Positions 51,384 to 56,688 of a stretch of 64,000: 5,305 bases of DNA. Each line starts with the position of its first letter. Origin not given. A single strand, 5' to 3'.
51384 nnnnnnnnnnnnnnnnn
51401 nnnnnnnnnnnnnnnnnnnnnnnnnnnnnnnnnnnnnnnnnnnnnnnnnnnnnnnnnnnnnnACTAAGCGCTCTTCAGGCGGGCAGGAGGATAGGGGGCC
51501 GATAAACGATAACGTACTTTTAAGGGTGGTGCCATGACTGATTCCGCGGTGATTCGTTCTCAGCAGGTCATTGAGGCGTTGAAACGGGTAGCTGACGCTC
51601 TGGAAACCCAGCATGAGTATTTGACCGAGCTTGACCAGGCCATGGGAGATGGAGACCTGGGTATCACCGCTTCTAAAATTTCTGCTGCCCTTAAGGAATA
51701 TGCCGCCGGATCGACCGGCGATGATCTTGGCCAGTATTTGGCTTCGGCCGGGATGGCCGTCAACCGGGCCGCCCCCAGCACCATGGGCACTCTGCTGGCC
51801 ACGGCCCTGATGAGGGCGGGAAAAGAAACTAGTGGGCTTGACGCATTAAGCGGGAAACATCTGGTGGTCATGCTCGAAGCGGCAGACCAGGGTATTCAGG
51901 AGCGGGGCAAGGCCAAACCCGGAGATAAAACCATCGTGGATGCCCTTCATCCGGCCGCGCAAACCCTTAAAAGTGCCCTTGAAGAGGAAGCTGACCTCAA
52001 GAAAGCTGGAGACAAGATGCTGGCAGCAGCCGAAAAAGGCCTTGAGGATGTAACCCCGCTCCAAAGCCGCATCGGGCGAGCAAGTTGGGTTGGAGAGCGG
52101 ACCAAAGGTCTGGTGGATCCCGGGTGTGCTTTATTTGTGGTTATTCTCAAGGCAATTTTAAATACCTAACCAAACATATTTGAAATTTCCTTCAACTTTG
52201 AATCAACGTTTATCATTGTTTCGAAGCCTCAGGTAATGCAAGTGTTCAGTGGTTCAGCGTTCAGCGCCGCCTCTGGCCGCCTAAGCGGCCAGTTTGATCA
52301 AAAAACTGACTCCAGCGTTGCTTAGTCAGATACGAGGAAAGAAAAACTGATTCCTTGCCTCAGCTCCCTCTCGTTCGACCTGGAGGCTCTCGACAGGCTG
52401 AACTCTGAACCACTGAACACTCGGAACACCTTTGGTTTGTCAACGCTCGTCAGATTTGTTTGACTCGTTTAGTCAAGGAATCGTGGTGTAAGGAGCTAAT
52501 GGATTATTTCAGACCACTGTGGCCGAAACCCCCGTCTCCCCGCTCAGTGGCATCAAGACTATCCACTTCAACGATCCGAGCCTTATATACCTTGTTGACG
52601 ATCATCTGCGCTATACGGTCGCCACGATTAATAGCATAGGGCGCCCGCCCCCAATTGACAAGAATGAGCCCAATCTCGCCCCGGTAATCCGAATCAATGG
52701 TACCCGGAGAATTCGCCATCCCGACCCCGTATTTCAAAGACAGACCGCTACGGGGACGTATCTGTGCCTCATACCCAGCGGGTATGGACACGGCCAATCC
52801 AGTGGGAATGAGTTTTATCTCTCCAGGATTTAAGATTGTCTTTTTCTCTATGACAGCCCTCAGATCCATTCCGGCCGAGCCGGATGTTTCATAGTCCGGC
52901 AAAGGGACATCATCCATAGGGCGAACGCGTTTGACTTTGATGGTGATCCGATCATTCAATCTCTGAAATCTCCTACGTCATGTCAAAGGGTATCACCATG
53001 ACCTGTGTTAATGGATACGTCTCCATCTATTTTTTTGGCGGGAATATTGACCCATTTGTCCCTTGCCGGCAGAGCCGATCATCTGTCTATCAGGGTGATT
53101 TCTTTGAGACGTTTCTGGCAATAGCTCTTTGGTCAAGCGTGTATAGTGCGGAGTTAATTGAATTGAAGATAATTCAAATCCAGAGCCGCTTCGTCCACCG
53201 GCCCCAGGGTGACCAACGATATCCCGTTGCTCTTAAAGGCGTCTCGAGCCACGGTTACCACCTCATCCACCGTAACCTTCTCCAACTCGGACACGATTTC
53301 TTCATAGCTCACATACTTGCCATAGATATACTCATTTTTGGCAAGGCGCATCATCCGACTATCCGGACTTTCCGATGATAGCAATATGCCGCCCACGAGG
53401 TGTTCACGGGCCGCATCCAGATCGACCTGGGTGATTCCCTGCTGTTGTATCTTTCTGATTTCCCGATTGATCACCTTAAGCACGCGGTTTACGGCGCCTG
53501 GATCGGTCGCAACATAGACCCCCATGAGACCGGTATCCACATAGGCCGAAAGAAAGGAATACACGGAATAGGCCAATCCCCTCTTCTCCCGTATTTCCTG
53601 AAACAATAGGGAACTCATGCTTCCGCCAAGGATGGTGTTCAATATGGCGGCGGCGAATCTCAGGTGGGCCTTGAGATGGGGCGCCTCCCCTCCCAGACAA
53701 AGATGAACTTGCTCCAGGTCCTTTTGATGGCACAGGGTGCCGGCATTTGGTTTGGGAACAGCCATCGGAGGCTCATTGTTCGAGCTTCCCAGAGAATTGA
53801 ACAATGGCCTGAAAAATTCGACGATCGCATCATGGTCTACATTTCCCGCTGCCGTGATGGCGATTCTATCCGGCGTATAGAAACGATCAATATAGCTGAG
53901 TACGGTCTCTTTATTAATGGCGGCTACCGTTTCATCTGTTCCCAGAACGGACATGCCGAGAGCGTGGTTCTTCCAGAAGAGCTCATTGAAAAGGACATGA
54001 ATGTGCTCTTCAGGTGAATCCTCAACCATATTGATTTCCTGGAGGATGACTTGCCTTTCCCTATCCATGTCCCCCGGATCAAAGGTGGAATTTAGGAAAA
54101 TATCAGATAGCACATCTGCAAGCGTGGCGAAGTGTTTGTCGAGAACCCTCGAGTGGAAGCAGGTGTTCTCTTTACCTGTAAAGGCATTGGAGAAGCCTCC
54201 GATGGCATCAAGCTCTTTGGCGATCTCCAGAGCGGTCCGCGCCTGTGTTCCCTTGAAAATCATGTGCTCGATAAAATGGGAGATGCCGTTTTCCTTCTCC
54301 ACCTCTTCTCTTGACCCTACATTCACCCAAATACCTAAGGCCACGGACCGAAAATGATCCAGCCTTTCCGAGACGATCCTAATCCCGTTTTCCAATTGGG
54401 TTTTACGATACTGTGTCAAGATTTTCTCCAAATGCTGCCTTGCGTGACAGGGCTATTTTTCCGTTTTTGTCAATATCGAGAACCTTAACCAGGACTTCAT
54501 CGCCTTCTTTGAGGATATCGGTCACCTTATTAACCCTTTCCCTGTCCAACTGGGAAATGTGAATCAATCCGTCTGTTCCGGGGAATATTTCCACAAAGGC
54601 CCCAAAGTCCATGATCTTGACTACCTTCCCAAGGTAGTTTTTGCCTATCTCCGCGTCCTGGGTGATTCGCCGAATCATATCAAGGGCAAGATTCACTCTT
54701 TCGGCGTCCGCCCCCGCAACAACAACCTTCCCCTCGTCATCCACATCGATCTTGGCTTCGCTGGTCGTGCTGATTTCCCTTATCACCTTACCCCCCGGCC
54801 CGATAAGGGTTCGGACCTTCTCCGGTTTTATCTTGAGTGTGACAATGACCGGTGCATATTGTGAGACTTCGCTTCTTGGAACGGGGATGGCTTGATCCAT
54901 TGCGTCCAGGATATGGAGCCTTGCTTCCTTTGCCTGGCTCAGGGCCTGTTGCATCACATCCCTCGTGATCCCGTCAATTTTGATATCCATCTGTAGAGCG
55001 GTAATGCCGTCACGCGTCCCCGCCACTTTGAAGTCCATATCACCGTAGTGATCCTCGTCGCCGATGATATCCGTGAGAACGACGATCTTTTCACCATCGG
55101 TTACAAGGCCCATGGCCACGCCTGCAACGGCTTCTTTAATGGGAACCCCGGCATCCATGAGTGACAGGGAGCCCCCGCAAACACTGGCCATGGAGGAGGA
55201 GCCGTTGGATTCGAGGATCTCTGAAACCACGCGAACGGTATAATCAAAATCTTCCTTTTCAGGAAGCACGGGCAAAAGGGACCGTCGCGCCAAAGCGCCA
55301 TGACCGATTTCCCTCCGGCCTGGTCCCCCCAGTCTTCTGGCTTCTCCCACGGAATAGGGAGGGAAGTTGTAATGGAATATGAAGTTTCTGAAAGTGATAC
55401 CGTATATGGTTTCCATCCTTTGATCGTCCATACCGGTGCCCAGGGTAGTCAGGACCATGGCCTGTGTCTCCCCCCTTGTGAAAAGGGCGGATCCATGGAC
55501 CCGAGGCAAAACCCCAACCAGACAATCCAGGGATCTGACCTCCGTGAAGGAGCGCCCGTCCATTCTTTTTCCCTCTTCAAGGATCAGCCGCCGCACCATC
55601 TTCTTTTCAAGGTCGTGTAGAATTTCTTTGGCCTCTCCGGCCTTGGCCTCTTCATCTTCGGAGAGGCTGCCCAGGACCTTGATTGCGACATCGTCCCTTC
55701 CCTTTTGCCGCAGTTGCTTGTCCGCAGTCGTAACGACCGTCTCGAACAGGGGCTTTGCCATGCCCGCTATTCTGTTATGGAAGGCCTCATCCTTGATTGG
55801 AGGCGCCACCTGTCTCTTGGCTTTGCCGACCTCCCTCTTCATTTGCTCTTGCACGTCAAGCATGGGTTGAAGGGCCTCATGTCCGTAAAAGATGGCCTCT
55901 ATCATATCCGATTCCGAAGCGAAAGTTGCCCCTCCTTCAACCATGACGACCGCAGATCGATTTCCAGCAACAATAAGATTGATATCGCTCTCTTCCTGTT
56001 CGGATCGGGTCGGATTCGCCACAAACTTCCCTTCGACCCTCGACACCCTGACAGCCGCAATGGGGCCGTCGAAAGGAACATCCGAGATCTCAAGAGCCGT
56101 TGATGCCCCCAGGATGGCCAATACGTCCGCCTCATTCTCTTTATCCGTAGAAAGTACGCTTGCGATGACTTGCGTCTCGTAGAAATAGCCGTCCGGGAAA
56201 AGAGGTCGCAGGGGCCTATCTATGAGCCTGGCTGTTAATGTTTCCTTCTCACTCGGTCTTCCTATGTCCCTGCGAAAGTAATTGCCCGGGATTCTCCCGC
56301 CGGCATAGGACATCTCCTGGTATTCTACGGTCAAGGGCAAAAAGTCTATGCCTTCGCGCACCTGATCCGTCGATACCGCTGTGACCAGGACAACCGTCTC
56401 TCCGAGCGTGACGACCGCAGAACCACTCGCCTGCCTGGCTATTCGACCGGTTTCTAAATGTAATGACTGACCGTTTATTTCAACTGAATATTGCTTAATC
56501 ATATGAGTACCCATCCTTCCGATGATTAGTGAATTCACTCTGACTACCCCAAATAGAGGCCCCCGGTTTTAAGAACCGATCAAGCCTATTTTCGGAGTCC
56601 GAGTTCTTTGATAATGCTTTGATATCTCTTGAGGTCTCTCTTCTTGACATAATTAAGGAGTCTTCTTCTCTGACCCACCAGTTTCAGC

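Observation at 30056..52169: Regulator-less ~22-kb locus joining a glycyl radical eliminase to a sugar uptake/kinase set that has no recognisable isomerase or aldolase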

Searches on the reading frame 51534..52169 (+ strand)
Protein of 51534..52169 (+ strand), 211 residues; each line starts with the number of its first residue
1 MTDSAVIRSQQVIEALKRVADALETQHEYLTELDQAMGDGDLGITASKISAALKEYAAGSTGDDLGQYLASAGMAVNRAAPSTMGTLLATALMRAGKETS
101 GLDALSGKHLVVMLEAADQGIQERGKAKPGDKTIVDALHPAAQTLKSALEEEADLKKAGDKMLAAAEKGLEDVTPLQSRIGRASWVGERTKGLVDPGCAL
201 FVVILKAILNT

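Call 4: search_protein_families(library=pfam, proteins=[window:51534-52169:+])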
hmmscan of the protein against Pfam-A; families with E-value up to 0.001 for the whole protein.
window:51534-52169:+ (211 aa): 1 family
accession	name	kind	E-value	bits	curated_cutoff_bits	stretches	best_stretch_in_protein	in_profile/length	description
PF02734.22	Dak2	-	4.2e-41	141.2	27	1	36-209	1-173/174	DAK2 domain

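Call 40: search_protein_families(library=ncbifam, proteins=[window:51534-52169:+], max_evalue=1e-10)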
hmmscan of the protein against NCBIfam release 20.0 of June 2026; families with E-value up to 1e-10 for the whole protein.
window:51534-52169:+ (211 aa): 3 families
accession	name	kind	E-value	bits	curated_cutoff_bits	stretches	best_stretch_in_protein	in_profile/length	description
NF011049.0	PRK14479.1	subfamily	1.4e-44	152.6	492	1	5-209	357-563/568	dihydroxyacetone kinase family protein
TIGR02365.1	dha_L_ycgS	equivalog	1.1e-37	129.6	138.3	1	14-209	3-195/196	dihydroxyacetone kinase subunit DhaL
TIGR02361.1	dak_ATP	equivalog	9.3e-24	83.9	574.95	1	7-208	380-582/583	glycerone kinase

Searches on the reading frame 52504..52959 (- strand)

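Call 27: search_protein_families(library=pfam, proteins=[window:52504-52959:-], max_evalue=0.00001)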
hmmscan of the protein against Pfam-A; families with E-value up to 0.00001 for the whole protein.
window:52504-52959:- (151 aa): 2 families
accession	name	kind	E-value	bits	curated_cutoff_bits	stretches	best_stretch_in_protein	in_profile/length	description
PF00692.24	dUTPase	-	1e-31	109.8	22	1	17-149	2-129/129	dUTPase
PF22769.1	DCD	-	3.1e-10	40.8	27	1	38-123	68-152/153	dCTP deaminase-like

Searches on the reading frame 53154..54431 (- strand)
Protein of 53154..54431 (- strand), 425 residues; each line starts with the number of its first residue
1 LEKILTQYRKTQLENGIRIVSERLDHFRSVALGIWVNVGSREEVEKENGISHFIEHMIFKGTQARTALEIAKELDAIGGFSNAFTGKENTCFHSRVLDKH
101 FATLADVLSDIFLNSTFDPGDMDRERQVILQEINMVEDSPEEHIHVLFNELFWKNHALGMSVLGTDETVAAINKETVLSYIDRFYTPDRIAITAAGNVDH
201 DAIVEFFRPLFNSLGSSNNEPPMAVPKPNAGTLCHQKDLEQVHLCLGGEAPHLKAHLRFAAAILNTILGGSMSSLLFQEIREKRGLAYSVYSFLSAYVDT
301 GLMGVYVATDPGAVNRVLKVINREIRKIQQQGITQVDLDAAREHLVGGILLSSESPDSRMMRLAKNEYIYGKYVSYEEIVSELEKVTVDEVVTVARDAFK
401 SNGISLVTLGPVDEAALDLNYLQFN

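Call 27: search_protein_families(library=pfam, proteins=[window:53154-54431:-], max_evalue=0.00001)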
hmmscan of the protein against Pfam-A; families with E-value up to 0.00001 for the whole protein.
window:53154-54431:- (425 aa): 2 families
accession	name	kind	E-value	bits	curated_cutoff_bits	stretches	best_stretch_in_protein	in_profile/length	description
PF05193.26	Peptidase_M16_C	-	4.1e-41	141.3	23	1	172-343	2-179/181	Peptidase M16 inactive domain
PF00675.25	Peptidase_M16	-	4.2e-39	134.3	22.3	1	18-166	1-149/149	Insulinase (Peptidase family M16)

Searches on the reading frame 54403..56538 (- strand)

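Call 27: search_protein_families(library=pfam, proteins=[window:54403-56538:-], max_evalue=0.00001)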
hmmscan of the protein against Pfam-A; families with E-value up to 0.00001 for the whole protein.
window:54403-56538:- (711 aa): 5 families
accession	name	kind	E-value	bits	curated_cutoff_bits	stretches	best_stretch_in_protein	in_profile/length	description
PF01138.27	RNase_PH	-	1.3e-55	187.8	25.5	2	25-155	4-130/130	3' exoribonuclease family, domain 1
PF03725.20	RNase_PH_C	-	1.2e-24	86.4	20.8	2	158-222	1-67/67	3' exoribonuclease family, domain 2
PF00575.29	S1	-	9.6e-19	68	22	1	630-700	3-74/74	S1 RNA binding domain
PF00013.35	KH_1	-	3.5e-12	46.3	21.5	1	566-623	2-65/66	KH domain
PF03726.19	PNPase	-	2.8e-11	44.2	24.6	1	254-330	3-81/81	Polyribonucleotide nucleotidyltransferase, RNA binding domain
